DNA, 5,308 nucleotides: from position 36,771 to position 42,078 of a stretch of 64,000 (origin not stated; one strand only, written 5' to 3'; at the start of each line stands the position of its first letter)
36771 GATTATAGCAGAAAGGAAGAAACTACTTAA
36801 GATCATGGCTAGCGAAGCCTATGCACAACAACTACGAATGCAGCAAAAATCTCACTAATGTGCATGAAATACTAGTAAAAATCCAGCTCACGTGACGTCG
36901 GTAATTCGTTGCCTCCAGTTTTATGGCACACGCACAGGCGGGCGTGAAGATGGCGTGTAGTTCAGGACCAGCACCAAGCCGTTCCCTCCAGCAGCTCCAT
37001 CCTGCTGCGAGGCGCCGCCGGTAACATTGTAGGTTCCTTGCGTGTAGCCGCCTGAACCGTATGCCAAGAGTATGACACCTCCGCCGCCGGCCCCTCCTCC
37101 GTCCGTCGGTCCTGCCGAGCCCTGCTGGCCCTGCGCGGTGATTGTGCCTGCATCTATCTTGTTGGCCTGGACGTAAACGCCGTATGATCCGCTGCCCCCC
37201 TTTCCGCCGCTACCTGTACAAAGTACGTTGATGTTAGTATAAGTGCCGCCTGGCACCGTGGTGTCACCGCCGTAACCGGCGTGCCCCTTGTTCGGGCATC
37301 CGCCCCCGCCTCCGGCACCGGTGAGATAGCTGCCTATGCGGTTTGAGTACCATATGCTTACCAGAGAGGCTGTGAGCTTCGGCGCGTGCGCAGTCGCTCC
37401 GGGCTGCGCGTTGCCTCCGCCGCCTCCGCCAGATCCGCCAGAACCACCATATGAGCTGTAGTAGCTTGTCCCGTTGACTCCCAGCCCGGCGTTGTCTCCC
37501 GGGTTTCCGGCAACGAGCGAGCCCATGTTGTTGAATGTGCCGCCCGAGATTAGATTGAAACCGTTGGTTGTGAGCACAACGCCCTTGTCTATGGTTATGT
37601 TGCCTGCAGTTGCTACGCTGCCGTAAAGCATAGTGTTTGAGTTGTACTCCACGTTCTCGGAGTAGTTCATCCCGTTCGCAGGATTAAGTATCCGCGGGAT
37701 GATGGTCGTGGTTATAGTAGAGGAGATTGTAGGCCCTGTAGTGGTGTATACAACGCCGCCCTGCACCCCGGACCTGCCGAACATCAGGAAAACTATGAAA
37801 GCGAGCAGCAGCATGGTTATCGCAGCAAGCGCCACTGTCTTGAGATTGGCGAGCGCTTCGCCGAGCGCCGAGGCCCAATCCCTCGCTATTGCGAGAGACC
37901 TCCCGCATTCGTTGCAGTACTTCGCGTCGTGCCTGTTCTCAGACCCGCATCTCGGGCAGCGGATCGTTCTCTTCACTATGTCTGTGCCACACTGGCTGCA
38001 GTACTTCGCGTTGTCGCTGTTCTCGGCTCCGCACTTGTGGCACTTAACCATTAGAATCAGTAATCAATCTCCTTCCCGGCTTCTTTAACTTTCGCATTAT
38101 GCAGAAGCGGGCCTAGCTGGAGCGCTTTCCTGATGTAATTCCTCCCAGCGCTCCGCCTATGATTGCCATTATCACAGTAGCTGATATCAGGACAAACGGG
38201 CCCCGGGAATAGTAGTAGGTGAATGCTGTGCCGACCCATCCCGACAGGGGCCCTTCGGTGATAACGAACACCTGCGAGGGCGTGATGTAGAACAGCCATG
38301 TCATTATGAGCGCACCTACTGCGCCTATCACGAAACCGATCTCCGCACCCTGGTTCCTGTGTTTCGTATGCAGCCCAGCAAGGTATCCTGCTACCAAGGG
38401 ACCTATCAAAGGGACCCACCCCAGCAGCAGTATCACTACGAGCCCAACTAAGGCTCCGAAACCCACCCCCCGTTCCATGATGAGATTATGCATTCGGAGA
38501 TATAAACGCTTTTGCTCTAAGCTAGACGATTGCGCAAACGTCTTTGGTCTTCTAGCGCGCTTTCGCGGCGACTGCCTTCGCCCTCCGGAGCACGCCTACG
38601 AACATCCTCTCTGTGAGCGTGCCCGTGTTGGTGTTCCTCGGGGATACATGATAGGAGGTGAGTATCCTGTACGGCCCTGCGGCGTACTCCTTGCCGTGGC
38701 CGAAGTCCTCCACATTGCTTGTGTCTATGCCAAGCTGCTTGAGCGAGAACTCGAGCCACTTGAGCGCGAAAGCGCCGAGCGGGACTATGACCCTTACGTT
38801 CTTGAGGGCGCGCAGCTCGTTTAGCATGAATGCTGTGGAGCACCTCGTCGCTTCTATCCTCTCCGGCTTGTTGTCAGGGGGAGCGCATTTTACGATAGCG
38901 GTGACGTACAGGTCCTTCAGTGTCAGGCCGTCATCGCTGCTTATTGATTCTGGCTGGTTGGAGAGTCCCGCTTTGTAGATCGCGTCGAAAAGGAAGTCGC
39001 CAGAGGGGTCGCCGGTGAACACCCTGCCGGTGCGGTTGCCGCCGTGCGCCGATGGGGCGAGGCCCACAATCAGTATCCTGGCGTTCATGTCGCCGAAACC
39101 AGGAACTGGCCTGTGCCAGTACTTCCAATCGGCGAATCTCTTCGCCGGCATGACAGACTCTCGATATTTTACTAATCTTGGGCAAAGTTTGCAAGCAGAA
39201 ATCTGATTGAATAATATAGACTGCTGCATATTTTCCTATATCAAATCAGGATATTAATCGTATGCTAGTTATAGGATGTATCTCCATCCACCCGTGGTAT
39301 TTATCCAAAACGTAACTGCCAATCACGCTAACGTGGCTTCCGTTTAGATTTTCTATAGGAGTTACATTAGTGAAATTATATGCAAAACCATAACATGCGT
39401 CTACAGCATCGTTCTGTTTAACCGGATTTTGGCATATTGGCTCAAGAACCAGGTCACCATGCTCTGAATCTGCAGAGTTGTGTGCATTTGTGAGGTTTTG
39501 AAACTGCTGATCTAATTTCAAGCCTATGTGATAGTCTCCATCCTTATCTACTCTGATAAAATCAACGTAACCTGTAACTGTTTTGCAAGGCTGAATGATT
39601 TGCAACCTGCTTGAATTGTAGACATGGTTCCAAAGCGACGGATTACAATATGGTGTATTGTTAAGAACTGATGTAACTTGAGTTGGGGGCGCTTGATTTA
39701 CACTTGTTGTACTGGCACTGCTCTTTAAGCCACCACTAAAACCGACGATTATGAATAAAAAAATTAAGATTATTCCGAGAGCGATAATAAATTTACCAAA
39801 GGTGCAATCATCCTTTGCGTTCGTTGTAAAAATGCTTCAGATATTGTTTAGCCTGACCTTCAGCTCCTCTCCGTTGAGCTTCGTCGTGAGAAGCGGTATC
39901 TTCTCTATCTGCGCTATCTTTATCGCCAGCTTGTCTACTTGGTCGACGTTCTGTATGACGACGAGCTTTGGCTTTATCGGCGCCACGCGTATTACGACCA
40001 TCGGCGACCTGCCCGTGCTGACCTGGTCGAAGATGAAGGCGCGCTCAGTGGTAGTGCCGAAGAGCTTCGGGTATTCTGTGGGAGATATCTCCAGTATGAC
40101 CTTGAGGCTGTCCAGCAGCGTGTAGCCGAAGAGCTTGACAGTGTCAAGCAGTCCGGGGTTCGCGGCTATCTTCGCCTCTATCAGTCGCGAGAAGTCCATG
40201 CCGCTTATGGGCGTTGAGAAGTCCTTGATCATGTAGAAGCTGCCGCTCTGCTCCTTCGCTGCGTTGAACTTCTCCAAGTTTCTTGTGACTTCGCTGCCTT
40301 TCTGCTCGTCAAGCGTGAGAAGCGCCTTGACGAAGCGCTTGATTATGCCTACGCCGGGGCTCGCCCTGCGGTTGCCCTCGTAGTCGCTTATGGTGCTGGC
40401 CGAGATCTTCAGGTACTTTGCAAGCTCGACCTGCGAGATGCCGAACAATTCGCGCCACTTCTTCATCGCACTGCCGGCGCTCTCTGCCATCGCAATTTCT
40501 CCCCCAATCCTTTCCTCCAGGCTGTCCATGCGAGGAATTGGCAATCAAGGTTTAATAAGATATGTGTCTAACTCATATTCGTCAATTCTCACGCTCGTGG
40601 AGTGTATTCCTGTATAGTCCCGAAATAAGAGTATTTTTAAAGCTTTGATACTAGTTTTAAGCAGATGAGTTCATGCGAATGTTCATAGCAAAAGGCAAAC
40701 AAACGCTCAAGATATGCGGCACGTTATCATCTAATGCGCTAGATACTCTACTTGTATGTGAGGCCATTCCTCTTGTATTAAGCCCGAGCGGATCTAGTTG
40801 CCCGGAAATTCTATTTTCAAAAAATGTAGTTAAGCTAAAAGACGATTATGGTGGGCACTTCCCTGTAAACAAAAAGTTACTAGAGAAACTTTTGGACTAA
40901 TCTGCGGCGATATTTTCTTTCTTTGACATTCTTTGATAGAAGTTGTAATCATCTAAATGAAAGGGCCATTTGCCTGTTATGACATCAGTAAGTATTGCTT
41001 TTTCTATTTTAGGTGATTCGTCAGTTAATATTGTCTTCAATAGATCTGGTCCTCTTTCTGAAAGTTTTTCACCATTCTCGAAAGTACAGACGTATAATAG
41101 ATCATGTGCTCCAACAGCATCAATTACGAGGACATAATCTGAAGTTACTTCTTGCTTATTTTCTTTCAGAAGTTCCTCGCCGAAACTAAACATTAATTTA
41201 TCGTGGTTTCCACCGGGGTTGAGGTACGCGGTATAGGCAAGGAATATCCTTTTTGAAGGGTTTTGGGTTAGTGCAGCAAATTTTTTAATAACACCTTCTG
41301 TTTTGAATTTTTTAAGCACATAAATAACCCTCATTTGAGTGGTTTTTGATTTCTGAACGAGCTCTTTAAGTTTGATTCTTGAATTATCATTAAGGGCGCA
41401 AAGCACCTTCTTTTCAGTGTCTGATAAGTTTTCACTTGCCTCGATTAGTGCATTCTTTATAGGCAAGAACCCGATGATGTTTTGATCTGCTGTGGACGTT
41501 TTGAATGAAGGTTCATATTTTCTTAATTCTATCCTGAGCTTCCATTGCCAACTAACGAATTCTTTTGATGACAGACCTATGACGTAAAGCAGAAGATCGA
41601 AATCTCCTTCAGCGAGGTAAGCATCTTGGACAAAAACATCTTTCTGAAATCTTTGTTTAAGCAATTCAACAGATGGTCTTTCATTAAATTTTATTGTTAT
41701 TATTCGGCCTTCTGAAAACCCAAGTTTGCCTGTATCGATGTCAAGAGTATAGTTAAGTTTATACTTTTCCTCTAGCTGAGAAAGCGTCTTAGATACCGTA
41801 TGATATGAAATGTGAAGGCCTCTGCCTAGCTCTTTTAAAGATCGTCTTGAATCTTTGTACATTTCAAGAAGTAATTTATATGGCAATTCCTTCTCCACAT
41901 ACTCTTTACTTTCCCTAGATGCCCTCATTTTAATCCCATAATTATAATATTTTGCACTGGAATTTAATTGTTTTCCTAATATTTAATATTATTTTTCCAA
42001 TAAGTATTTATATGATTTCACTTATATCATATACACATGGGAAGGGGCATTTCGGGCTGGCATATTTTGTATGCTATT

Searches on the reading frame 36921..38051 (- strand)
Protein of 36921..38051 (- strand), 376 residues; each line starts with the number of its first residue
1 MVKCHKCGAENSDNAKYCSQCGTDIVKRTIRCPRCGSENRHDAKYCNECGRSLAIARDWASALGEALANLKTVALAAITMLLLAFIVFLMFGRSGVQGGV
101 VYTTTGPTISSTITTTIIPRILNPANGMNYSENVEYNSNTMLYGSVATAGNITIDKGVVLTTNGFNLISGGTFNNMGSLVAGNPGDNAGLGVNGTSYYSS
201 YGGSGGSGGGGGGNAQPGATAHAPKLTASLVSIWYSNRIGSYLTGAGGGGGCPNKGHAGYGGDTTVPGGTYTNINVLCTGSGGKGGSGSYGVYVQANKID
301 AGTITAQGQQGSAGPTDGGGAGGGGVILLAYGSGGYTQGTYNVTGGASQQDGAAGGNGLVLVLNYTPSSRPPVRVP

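Call 76: search_protein_families(library=pfam, proteins=[window:36921-38051:-], max_evalue=0.01)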
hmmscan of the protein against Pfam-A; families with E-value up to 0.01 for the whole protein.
window:36921-38051:- (376 aa): 6 families
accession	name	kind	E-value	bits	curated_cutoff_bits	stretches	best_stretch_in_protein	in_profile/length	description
PF13240.11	Zn_Ribbon_1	-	2e-15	56.4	25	2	3-24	1-22/23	zinc-ribbon domain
PF24463.1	DUF7577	-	5e-12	45.6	28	2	29-53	2-26/27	Domain of unknown function (DUF7577)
PF12773.13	DZR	-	7e-11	42.6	27.3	1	4-50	1-45/45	Double zinc ribbon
PF13248.11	Zn_ribbon_3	-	3.3e-08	33.1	27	2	29-50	2-23/26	zinc-ribbon domain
PF18912.6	DZR_2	-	0.00075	19.7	27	1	3-49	9-55/56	Double zinc ribbon domain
PF17032.10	Zn_ribbon_15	-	0.0021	19.3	28.9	0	29-50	52-73/73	zinc-ribbon family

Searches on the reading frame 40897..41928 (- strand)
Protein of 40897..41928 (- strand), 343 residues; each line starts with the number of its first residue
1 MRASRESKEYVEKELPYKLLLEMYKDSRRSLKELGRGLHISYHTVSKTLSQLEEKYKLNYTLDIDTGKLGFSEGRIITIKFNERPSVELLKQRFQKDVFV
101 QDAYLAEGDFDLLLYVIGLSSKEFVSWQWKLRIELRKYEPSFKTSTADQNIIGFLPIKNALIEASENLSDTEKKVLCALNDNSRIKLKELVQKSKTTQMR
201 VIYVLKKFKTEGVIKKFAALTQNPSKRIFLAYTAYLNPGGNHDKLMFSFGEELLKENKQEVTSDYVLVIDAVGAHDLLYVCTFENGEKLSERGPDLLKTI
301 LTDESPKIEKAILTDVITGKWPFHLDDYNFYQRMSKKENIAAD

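Call 76: search_protein_families(library=pfam, proteins=[window:40897-41928:-], max_evalue=0.01)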
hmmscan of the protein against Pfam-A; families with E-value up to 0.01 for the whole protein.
window:40897-41928:- (343 aa): 7 families
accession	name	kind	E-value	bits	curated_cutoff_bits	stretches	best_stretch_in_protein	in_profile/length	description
PF13412.12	HTH_24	-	1.1e-10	41.3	21.9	1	168-215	1-48/48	Winged helix-turn-helix DNA-binding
PF01047.28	MarR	-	5e-05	23.5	24.6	0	168-216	1-49/59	MarR family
PF12802.13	MarR_2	-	0.0006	20.4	27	0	20-55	11-47/61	MarR family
PF13404.12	HTH_AsnC-type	-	0.00099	19.3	27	0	18-53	7-42/42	AsnC-type helix-turn-helix domain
PF01978.25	TrmB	-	0.0024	18.1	25.6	0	167-216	5-54/68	Sugar-specific transcriptional regulator TrmB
PF05043.19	Mga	-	0.0032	18.4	21.1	1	9-69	11-72/87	Mga helix-turn-helix domain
PF13463.12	HTH_27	-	0.0066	17.1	22.2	0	172-216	5-50/68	Winged helix DNA-binding domain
